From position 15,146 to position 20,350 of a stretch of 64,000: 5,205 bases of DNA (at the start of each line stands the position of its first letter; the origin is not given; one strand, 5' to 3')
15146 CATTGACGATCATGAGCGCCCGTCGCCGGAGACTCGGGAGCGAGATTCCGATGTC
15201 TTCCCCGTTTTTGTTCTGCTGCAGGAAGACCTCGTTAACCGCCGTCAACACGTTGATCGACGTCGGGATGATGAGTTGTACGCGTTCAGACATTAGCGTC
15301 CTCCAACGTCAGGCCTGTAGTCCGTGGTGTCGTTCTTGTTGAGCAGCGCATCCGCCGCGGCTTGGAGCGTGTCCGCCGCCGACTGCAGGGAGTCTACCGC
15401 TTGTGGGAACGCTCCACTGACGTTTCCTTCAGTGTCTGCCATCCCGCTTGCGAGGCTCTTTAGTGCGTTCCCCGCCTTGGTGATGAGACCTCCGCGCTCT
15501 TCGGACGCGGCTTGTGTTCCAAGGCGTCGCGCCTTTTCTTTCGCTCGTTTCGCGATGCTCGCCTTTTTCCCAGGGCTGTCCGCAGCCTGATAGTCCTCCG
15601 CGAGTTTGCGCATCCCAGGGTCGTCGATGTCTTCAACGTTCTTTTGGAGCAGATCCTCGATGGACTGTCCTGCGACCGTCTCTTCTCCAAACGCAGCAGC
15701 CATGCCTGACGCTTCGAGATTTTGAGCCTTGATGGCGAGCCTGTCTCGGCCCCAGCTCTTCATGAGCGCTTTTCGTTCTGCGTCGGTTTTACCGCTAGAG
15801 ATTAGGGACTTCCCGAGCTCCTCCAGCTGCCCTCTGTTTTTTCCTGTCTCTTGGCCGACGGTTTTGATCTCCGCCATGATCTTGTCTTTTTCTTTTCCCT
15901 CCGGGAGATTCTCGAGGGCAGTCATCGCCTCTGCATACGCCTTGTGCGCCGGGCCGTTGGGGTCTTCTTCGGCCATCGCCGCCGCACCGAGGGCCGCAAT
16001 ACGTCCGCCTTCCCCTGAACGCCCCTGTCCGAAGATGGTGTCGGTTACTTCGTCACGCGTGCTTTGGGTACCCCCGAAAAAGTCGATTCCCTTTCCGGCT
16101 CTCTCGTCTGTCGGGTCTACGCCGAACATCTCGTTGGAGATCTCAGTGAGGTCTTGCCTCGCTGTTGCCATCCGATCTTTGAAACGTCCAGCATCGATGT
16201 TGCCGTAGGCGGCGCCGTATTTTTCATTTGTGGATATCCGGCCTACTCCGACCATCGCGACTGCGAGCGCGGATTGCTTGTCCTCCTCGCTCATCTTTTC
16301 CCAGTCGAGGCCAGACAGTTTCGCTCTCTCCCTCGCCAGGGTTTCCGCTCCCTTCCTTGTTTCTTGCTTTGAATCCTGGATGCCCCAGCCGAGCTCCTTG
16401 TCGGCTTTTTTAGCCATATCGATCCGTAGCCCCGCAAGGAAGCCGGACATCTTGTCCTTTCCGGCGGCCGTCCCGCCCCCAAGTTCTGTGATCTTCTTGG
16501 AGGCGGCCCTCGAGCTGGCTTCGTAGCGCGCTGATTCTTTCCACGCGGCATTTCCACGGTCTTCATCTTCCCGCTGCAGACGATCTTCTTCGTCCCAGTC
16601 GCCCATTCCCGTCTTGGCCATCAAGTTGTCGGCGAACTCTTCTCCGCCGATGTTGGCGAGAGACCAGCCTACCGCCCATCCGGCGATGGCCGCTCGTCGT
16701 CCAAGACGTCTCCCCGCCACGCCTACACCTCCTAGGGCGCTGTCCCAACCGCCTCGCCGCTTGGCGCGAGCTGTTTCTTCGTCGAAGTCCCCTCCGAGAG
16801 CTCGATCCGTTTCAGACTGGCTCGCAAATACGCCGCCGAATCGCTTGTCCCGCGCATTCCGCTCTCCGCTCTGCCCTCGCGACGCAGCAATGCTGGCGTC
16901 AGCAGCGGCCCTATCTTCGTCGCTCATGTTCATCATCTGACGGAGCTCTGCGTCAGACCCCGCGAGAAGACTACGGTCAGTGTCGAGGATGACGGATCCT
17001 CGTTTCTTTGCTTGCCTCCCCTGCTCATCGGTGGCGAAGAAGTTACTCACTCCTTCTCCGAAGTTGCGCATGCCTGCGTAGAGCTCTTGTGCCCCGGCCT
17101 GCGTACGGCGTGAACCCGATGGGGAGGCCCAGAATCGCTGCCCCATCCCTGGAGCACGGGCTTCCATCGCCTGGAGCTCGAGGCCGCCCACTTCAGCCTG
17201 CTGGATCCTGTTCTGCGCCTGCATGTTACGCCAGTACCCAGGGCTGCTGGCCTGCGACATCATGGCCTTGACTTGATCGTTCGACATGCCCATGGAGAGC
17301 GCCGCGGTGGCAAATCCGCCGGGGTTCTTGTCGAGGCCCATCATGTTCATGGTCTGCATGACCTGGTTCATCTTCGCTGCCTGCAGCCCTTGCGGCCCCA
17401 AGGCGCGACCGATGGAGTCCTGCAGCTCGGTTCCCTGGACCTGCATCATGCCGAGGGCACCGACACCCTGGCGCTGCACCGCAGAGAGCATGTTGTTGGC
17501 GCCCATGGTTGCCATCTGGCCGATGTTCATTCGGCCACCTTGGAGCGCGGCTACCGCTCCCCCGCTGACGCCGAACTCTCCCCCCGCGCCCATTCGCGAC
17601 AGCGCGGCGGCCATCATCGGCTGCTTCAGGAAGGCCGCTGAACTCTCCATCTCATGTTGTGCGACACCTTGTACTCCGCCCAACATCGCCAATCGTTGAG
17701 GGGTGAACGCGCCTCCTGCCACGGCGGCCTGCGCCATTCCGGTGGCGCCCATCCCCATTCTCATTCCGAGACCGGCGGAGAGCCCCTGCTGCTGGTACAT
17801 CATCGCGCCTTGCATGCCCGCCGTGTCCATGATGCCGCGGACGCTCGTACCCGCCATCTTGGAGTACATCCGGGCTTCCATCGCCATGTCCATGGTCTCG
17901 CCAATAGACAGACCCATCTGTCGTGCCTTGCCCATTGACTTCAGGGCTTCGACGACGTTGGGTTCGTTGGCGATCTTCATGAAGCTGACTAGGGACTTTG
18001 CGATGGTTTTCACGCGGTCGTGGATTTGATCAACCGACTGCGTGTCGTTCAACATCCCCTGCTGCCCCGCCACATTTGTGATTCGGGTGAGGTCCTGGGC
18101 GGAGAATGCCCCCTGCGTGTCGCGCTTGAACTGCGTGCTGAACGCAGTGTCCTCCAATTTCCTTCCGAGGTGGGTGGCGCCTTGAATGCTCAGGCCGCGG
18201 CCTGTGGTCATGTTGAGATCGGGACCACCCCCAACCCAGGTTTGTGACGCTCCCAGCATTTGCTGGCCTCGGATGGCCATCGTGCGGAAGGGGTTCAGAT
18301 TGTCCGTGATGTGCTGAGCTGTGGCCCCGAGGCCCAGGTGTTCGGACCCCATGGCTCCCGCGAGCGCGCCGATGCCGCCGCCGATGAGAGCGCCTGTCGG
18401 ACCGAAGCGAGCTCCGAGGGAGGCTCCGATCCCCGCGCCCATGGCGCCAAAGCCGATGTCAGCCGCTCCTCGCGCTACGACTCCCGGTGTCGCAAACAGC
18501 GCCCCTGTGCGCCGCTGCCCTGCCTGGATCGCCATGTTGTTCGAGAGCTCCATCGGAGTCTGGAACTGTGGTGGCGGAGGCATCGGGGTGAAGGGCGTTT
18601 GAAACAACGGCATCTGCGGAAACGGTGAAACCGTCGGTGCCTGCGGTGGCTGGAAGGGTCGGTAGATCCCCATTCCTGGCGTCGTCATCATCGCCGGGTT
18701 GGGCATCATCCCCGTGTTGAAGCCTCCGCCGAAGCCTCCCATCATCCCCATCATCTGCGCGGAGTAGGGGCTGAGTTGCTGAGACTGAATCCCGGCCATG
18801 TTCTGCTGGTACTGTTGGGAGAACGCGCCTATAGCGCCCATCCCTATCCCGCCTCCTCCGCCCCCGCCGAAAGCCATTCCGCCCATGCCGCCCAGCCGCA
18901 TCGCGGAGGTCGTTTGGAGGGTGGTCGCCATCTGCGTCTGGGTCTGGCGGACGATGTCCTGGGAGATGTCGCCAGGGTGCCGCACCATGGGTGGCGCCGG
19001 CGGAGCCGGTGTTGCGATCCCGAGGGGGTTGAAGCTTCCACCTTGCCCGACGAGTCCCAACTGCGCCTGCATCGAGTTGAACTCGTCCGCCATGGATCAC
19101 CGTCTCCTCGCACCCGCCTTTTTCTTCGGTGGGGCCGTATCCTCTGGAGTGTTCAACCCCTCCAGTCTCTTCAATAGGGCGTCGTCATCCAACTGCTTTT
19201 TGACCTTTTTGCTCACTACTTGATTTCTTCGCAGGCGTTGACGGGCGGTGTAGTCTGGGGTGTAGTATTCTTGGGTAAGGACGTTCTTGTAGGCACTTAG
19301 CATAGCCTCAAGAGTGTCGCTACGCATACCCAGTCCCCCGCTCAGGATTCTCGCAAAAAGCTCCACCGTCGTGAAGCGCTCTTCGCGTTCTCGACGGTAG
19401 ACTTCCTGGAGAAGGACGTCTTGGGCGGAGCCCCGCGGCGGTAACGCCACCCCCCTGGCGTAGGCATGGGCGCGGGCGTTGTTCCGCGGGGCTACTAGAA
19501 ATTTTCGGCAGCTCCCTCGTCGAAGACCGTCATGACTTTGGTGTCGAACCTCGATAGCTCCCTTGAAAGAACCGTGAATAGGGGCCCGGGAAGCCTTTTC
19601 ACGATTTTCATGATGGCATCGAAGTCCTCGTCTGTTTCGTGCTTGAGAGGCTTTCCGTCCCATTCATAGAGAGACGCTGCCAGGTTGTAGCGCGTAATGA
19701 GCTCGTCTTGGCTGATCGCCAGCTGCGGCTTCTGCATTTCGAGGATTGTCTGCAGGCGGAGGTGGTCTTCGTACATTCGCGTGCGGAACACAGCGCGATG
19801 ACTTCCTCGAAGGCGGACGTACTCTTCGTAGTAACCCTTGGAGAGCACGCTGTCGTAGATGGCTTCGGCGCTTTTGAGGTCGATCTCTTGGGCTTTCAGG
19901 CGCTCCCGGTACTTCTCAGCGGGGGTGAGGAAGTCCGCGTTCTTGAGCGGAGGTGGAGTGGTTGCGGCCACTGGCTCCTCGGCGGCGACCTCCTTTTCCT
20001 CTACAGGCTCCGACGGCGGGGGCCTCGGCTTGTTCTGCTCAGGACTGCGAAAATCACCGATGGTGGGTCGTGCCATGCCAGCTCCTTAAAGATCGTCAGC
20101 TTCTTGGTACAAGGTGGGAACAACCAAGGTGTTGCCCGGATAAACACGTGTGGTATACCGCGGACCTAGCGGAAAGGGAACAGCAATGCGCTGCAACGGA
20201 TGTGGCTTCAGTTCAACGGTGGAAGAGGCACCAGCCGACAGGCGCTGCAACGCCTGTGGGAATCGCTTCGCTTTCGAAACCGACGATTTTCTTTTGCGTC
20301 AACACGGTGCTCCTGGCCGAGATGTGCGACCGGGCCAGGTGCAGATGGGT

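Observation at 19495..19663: Tail assembly chaperone -1 frameshift with the slippery heptamer directly abutting the stop codon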

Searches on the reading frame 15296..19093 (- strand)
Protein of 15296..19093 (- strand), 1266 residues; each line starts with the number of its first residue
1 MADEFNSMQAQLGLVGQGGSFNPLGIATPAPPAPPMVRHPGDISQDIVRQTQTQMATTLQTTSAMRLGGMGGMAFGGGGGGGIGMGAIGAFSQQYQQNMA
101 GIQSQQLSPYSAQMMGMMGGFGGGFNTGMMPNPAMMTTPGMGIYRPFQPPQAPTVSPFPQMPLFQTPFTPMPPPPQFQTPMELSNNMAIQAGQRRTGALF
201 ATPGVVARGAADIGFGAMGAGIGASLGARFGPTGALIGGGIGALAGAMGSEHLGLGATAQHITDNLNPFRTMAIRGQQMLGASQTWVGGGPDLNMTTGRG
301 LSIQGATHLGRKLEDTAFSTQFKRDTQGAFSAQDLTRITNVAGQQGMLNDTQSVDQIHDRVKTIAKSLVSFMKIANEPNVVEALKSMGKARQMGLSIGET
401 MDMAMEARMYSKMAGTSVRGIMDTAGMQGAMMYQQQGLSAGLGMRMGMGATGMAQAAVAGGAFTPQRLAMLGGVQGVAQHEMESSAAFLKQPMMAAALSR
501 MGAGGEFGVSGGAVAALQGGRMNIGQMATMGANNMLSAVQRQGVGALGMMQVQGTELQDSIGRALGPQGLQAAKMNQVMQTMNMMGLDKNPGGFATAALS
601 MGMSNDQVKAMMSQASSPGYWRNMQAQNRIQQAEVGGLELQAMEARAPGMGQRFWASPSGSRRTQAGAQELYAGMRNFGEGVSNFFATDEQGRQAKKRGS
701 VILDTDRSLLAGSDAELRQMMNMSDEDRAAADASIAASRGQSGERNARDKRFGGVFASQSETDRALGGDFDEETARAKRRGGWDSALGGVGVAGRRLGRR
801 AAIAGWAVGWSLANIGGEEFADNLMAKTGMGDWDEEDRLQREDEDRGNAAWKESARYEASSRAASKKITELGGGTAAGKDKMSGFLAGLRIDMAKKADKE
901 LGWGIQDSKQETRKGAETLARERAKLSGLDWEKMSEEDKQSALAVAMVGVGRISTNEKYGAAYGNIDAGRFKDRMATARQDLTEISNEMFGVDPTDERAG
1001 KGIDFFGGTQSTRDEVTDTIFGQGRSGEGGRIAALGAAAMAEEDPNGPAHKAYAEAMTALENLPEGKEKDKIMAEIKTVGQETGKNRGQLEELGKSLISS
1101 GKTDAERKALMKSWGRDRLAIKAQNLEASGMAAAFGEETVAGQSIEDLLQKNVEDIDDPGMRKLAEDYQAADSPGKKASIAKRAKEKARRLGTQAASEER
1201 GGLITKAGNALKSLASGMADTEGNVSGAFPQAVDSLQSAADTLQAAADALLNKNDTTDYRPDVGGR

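Call 6: search_protein_families(library=pfam, max_evalue=0.1, proteins=[window:15296-19093:-])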
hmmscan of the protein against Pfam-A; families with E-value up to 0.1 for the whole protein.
window:15296-19093:- (1266 aa): 1 family
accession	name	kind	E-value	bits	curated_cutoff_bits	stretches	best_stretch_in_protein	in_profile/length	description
PF13441.11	Gly-zipper_YMGG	-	0.0048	17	28.9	1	214-250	5-43/45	YMGG-like Gly-zipper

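Call 7: search_protein_families(library=phrogs, max_evalue=0.1, proteins=[window:15296-19093:-])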
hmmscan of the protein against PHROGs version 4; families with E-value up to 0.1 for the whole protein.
window:15296-19093:- (1266 aa): 0 families

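Call 38: search_dna_similar(query=window:15296-19093:-, collection=phages, mode=protein, max_evalue=0.001, max_rows=15)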
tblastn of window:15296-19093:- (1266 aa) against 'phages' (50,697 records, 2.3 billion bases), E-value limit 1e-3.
No match.

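Call 44: find_homologous_proteins(query=window:15296-19093:-, max_evalue=0.001)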
Query window:15296-19093:- (1266 aa): 98 proteins with E <= 0.001 among 8000 candidates.
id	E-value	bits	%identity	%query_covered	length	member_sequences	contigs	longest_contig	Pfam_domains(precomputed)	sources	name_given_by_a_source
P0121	0.0e+0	2739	100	100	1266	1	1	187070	-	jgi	-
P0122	0.0e+0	1941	74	100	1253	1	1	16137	-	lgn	-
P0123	0.0e+0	1312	58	92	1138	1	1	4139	-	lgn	-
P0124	0.0e+0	1312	55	100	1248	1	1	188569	-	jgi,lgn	jgi:hypothetical protein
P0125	0.0e+0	1245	54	99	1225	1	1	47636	-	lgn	-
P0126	0.0e+0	1214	54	100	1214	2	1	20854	-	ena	-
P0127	0.0e+0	1187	54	99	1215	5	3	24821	-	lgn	-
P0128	0.0e+0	1170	53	99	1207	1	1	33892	-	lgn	-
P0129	0.0e+0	1161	52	99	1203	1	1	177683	-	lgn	-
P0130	0.0e+0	1158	53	100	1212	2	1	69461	-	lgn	-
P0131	0.0e+0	1151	52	100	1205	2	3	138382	-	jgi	jgi:hypothetical protein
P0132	0.0e+0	1101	50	99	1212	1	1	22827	-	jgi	jgi:hypothetical protein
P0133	0.0e+0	1075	50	99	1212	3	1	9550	-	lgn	-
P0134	0.0e+0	1058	48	99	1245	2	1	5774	-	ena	-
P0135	0.0e+0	1033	51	92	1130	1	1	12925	-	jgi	jgi:hypothetical protein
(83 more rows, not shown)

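Call 60: search_protein_families(library=phrogs, alignment_id=A4, max_evalue=0.01)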
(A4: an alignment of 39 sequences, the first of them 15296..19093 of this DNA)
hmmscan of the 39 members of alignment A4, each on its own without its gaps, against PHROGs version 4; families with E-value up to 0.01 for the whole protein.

A. member 1, window:15296-19093:- (1266 aa): 0 families

B. families by the number of members that match (of 39 scanned): 0 families

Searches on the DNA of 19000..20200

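Call 69: search_rna_families(source=window, start=19000, end=20200, threshold=evalue, max_evalue=1)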
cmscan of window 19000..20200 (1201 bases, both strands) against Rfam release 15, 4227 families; matches with E-value up to 1: 1.
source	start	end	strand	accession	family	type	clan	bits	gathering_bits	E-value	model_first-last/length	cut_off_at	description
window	19427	19495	+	RF03691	mir-2765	Gene; miRNA;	-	19.8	58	0.45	1-83/83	no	mir-2765 microRNA precursor family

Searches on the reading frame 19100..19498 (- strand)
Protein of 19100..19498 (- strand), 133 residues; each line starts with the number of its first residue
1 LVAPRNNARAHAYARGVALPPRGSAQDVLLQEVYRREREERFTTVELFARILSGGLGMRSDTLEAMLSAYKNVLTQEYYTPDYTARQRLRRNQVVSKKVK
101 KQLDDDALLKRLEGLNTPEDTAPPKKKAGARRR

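Call 6: search_protein_families(library=pfam, max_evalue=0.1, proteins=[window:19100-19498:-])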
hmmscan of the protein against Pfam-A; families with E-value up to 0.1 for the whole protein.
window:19100-19498:- (133 aa): 0 families

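Call 7: search_protein_families(library=phrogs, max_evalue=0.1, proteins=[window:19100-19498:-])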
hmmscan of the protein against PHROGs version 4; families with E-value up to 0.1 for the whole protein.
window:19100-19498:- (133 aa): 0 families

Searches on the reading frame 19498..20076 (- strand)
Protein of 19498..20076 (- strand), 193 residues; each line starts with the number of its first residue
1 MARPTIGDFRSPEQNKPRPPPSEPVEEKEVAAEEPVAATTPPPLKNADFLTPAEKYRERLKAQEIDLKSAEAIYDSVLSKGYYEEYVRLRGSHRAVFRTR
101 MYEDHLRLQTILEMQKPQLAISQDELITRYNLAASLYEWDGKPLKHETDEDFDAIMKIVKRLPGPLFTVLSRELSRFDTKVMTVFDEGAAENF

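Call 6: search_protein_families(library=pfam, max_evalue=0.1, proteins=[window:19498-20076:-])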
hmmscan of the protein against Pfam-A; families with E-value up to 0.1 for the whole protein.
window:19498-20076:- (193 aa): 0 families

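Call 7: search_protein_families(library=phrogs, max_evalue=0.1, proteins=[window:19498-20076:-])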
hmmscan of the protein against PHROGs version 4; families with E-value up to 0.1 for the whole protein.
window:19498-20076:- (193 aa): 0 families

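Call 12: find_related_loci(query=window:19498-20076:-, collection=viral_contigs, flank=6000)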
Query window:19498-20076:- (193 aa) in viral_contigs; peptide patterns used: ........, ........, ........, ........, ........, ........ (x = any residue, [..] = any of these).
44 stretches matched a pattern; 3 encode a relative of the query (tblastn E <= 1e-3); 3 distinct loci.
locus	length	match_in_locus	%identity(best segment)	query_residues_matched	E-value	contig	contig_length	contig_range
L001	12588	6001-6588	76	1-193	1e-95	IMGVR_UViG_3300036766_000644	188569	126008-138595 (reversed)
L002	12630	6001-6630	68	1-193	5e-92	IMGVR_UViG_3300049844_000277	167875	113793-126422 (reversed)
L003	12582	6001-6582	48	3-193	1e-55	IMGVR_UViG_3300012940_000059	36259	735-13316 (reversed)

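Call 16: find_related_loci(query=A1, collection=viral_contigs, flank=6000)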
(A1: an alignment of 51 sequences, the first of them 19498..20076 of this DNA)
Query A1 (193 aa) in viral_contigs; peptide patterns used: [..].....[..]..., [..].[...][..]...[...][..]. (x = any residue, [..] = any of these).
29 stretches matched a pattern; 7 encode a relative of the query (tblastn E <= 1e-3); 7 distinct loci.
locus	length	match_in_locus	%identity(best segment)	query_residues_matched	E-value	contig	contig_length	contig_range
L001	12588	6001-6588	76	1-193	3e-95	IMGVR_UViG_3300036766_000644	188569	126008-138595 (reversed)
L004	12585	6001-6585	69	1-193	5e-89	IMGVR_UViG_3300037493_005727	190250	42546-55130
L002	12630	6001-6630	68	1-193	1e-91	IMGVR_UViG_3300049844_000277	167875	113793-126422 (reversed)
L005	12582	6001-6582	55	3-193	6e-67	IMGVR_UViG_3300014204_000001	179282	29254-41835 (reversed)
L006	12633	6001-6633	52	3-193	2e-65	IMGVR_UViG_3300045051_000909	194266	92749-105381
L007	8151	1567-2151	55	3-193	7e-65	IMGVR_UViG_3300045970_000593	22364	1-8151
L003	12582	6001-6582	48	3-193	3e-55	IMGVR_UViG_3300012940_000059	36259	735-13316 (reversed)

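Call 17: find_related_loci(query=A1, collection=genome_contigs, flank=6000)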
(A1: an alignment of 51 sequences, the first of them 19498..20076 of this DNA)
Query A1 (193 aa) in genome_contigs; peptide patterns used: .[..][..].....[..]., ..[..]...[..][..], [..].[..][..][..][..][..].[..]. (x = any residue, [..] = any of these).
207 stretches matched a pattern, but none encodes a relative of the query by tblastn (E <= 1e-3).

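Call 18: find_related_loci(query=A1, collection=metagenome_contigs, flank=5000)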
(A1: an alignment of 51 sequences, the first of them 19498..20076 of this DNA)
Query A1 (193 aa) in metagenome_contigs; peptide patterns used: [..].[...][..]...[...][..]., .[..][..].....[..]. (x = any residue, [..] = any of these).
287 stretches matched a pattern; 34 encode a relative of the query (tblastn E <= 1e-3); 34 distinct loci.
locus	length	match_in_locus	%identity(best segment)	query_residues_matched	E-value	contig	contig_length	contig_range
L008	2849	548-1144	75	1-193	3e-99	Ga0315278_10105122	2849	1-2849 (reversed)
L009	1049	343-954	70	1-193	2e-104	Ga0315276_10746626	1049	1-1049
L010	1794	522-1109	76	1-193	3e-100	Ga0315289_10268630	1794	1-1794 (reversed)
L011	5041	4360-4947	73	1-193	2e-92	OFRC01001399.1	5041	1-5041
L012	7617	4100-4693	71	1-193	2e-92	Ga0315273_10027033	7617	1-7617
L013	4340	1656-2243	73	1-193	1e-92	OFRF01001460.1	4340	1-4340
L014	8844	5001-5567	73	1-193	2e-90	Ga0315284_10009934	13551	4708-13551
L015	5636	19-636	68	1-193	2e-90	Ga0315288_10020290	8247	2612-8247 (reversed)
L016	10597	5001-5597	74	1-193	4e-89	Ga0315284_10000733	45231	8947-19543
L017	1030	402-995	72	1-193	3e-96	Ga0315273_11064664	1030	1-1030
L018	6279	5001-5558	70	1-193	2e-88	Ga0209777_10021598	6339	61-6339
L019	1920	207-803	68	1-193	5e-92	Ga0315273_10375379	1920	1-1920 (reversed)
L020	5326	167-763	74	1-193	2e-86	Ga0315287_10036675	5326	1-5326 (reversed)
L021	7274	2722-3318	74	1-193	2e-86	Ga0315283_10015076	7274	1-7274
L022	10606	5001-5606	69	1-193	7e-86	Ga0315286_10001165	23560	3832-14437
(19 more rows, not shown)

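Call 28: predict_structure(alignment_id=A1)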
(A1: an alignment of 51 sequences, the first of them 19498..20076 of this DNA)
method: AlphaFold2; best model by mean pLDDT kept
length: 193 residues; sequences in the alignment: 51
mean_pLDDT: 83.9   pTM: 0.70
mean pLDDT of the five models: 83.9, 82.9, 82.6, 82.6, 80.8
residues with pLDDT >= 90: 112; 70-90: 33; 50-70: 39; < 50: 9
segments of 3 or more residues with pLDDT < 50: 37-39
pLDDT, mean of each block of 10 residues (from residue 1): 61 64 58 50 69 89 94 95 96 96 90 76 91 97 96 96 96 97 86 71
secondary structure, 60 per line:
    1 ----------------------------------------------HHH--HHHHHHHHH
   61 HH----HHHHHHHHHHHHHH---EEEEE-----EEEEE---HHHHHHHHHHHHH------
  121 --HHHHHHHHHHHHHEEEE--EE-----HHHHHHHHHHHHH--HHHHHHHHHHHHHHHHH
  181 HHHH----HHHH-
elements in order: H52-62 H67-80 E84-88 E94-98 H102-114 H123-135 E136-139 H149-161 H164-184 H189-192

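Call 41: search_solved_structures(query=A1, max_evalue=10, show_alignments=2)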
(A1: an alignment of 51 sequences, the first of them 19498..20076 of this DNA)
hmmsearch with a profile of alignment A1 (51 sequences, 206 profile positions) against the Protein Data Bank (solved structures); distinct sequences matched with E-value up to 10: 0.

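Call 43: fold_search(model_id=the predicted structure, library=viral)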
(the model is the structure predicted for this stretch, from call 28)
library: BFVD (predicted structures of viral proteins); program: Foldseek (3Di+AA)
matches with E <= 10: 273; with E <= 0.001: 3
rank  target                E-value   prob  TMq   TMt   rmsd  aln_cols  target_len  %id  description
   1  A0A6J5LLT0            5.9e-05  1.00  0.49  0.29   7.0       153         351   16  Uncharacterized protein [uncultured Caudovirales phage]
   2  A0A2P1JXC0            8.8e-05  1.00  0.42  0.30  20.4       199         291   16  Tail assembly chaperone [Rhodococcus phage Finch]
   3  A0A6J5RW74            5.9e-04  1.00  0.46  0.40  19.1       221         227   15  Uncharacterized protein [uncultured Caudovirales phage]
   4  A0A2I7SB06            1.1e-03  1.00  0.32  0.44   6.6       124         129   14  (no name in the UniProt tables at hand)
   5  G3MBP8                1.6e-03  1.00  0.45  0.71   4.5       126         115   13  Gp181 [Bacillus phage G]
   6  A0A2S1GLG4            3.3e-03  1.00  0.33  0.44   4.7       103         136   14  (no name in the UniProt tables at hand)
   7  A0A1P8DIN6            6.5e-03  1.00  0.45  0.47  13.2       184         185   10  (no name in the UniProt tables at hand)
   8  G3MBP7                1.0e-02  1.00  0.41  0.23   5.0       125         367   14  Gp182 [Bacillus phage G]
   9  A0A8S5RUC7            1.5e-02  1.00  0.40  0.45   7.8       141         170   16  (no name in the UniProt tables at hand)
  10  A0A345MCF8            1.6e-02  0.97  0.36  0.35  17.0       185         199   14  Tail assembly chaperone [Gordonia phage Teatealatte]
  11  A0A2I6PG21            1.6e-02  0.93  0.27  0.32   6.8       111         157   15  (no name in the UniProt tables at hand)
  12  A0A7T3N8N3            2.2e-02  1.00  0.37  0.46   6.2       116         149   12  (no name in the UniProt tables at hand)
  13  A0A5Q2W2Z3            2.3e-02  0.77  0.26  0.29  13.6       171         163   16  (no name in the UniProt tables at hand)
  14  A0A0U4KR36            2.7e-02  0.87  0.34  0.35  19.4       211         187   13  Tail assembly chaperone [Arthrobacter phage Salgado]
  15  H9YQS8                2.9e-02  0.97  0.32  0.41  11.5       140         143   15  (no name in the UniProt tables at hand)
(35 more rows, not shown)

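Call 55: search_protein_families(library=phrogs, alignment_id=A1, max_evalue=0.01)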
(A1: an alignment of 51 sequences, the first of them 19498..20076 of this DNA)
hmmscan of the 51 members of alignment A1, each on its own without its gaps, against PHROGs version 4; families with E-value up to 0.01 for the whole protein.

A. member 1, window:19498-20076:- (193 aa): 0 families

B. families by the number of members that match (of 51 scanned): 3 families
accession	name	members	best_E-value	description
phrog_33580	-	1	0.0044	-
phrog_7847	-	1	0.0046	-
phrog_33527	-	1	0.0051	-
